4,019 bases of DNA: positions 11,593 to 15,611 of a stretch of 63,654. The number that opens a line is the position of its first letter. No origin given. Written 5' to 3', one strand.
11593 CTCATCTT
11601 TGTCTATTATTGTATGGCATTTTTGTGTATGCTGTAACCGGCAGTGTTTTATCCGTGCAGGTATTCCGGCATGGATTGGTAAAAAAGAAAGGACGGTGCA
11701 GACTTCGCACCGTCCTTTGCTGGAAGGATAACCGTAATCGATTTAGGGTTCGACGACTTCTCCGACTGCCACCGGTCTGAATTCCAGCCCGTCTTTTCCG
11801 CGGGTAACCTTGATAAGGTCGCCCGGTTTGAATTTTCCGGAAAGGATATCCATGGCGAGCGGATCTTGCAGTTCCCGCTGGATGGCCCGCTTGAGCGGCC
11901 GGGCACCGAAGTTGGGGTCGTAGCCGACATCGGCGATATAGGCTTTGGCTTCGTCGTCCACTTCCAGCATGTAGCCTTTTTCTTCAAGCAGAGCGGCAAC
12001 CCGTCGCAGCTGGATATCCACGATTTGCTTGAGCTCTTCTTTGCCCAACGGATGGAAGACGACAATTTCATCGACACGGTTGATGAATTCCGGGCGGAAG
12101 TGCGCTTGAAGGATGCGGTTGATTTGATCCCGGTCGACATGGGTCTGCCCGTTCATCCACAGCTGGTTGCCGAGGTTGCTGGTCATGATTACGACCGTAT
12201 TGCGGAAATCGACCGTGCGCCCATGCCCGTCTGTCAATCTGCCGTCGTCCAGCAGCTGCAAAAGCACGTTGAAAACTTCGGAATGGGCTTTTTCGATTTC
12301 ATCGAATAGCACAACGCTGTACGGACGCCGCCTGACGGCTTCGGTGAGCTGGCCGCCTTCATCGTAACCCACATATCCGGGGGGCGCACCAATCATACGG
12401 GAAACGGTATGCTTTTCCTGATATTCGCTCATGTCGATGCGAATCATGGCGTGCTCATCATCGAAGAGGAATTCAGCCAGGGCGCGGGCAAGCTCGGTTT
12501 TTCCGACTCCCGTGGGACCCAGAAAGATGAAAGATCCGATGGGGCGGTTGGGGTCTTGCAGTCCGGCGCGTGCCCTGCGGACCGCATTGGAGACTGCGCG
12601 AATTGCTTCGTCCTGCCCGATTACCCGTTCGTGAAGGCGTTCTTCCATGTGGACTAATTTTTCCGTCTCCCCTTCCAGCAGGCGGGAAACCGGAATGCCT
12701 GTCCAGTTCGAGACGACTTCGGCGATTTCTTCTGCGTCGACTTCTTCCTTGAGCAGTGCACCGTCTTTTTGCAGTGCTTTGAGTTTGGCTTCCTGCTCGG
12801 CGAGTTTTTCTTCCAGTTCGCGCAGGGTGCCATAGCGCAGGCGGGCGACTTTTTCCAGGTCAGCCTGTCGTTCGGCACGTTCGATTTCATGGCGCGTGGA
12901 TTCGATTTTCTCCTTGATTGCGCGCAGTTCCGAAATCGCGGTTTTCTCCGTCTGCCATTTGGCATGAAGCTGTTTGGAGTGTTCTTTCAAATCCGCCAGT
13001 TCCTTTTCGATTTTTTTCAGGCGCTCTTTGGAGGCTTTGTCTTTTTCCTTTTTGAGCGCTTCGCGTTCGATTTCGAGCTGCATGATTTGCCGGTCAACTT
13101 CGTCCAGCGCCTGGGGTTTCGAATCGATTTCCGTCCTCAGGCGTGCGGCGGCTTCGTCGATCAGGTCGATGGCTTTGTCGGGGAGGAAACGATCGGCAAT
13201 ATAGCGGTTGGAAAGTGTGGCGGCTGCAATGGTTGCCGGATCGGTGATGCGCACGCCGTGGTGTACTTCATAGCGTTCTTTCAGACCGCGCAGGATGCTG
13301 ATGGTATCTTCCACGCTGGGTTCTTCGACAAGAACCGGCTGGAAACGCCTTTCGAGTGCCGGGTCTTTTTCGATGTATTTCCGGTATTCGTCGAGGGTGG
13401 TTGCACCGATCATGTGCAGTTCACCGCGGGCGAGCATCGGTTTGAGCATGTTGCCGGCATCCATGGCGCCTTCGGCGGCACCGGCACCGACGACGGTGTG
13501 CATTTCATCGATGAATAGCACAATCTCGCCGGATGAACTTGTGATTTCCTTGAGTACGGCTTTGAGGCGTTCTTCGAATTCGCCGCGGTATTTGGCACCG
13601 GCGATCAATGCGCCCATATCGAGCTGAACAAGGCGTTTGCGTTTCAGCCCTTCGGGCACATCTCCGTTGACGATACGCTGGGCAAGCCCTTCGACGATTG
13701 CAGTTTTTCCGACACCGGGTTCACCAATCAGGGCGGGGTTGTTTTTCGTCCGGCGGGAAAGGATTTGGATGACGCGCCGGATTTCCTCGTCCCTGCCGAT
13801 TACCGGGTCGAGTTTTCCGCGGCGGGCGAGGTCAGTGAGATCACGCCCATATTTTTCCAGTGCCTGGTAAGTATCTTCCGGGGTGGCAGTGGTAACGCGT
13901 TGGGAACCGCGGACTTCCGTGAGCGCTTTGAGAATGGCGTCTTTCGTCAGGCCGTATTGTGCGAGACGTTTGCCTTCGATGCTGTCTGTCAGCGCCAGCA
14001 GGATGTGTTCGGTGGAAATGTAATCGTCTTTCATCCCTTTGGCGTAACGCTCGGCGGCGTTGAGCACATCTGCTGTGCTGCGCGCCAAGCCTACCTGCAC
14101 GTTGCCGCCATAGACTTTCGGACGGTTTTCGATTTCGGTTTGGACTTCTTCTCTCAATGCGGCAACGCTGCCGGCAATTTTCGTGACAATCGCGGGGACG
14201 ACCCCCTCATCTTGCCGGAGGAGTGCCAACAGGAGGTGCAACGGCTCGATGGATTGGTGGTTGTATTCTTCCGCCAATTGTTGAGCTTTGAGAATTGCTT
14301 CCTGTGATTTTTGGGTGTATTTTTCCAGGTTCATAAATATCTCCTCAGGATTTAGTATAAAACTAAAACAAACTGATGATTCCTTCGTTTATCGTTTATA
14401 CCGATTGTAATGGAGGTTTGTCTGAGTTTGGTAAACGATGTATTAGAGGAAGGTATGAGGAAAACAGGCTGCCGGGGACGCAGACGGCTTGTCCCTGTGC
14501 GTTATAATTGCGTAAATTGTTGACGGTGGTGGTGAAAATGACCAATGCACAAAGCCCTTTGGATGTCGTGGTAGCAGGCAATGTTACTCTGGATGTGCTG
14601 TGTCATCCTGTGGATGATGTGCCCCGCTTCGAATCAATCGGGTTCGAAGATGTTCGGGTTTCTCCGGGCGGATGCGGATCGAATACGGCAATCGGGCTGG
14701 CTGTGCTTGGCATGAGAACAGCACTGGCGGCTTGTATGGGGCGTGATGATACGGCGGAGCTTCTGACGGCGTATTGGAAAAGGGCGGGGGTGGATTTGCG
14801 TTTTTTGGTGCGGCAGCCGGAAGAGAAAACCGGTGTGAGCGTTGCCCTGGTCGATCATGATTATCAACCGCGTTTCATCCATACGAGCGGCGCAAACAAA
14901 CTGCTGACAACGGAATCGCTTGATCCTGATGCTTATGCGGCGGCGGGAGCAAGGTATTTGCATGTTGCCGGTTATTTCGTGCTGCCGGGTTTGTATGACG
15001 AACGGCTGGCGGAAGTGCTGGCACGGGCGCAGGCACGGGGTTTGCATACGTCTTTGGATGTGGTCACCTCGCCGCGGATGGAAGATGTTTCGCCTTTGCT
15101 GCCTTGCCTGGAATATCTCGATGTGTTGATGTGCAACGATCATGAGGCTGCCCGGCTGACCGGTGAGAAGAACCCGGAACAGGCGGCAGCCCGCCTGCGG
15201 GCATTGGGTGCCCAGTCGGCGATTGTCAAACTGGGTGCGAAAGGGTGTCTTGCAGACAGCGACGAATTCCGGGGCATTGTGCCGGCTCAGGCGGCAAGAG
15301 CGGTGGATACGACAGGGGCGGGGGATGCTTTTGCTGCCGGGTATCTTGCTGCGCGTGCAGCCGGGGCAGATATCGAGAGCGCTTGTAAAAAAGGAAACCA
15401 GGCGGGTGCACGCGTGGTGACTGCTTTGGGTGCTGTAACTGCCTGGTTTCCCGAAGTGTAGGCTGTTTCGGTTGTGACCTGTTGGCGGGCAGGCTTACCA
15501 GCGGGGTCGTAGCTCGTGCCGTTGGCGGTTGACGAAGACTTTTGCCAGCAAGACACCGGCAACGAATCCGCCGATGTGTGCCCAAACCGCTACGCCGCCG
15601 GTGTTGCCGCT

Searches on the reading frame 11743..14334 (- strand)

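Call 54: search_protein_families(library=pfam, proteins=[window:11743-14334:-], max_evalue=0.0001)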
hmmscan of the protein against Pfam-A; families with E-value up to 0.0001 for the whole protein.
window:11743-14334:- (863 aa): 17 families
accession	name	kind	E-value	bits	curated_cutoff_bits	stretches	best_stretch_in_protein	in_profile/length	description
PF07724.20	AAA_2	-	1.7e-70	236.8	27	1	597-757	1-166/166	AAA domain (Cdc48 subfamily)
PF17871.7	AAA_lid_9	-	8.1e-35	119.3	22.8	1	340-442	1-103/104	AAA lid domain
PF10431.15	ClpB_D2-small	-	1.5e-28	99.1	21.9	1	763-843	1-81/81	C-terminal, D2-small domain, of ClpB protein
PF02861.25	Clp_N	-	5.8e-24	84.5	20.7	2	17-68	1-52/53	Clp amino terminal domain, pathogenicity island component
PF00004.35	AAA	-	6.3e-24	85.3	21.2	2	202-317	3-111/131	ATPase family associated with various cellular activities (AAA)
PF07728.20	AAA_5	-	2.8e-18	66.7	22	1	602-723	2-125/139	AAA domain (dynein-related subfamily)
PF13191.12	AAA_16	-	8e-13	49.7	32.6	1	178-279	2-142/167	AAA ATPase domain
PF13401.12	AAA_22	-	1.8e-11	44.9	27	0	601-697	7-110/130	AAA domain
PF00158.32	Sigma54_activat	-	1.1e-07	32.1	20.2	1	600-718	23-141/168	Sigma-54 interaction domain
PF20720.3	nSTAND3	-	1.1e-06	28.9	27.2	0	603-638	21-56/155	Novel STAND NTPase 3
PF01695.23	IstB_IS21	-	2.5e-06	27.6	24.1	0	195-262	90-153/238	IstB-like ATP binding protein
PF05621.17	TniB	-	2.9e-06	27.3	22.4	0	197-337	35-185/189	Bacterial TniB protein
PF13173.12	AAA_14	-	3.3e-06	27.6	27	0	603-698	6-88/129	AAA domain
PF01637.24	ATPase_2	-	8.4e-06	26.2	33.2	0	181-283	4-124/225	ATPase domain predominantly from Archaea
PF20030.5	bpMoxR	-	1e-05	25.2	27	0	603-720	35-145/205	MoxR domain in the MoxR-vWA-beta-propeller ternary systems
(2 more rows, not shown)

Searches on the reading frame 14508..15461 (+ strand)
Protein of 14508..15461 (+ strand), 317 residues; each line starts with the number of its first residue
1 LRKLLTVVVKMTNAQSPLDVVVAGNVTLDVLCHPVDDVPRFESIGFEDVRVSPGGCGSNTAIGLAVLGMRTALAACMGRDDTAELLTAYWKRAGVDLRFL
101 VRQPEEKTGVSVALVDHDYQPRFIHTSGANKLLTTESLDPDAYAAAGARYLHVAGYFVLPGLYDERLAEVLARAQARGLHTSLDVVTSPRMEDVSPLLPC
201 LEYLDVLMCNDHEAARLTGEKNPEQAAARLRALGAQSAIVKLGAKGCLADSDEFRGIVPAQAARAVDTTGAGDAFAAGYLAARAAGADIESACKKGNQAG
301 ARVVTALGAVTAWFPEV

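Call 54: search_protein_families(library=pfam, proteins=[window:14508-15461:+], max_evalue=0.0001)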
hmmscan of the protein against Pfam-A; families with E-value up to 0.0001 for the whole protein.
window:14508-15461:+ (317 aa): 2 families
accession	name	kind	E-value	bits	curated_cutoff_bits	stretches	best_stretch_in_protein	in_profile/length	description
PF00294.29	PfkB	-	3.5e-55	187.9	25.8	1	42-311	24-297/302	pfkB family carbohydrate kinase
PF08543.17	Phos_pyr_kin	-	5.7e-05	23.1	27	1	202-298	118-226/246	Phosphomethylpyrimidine kinase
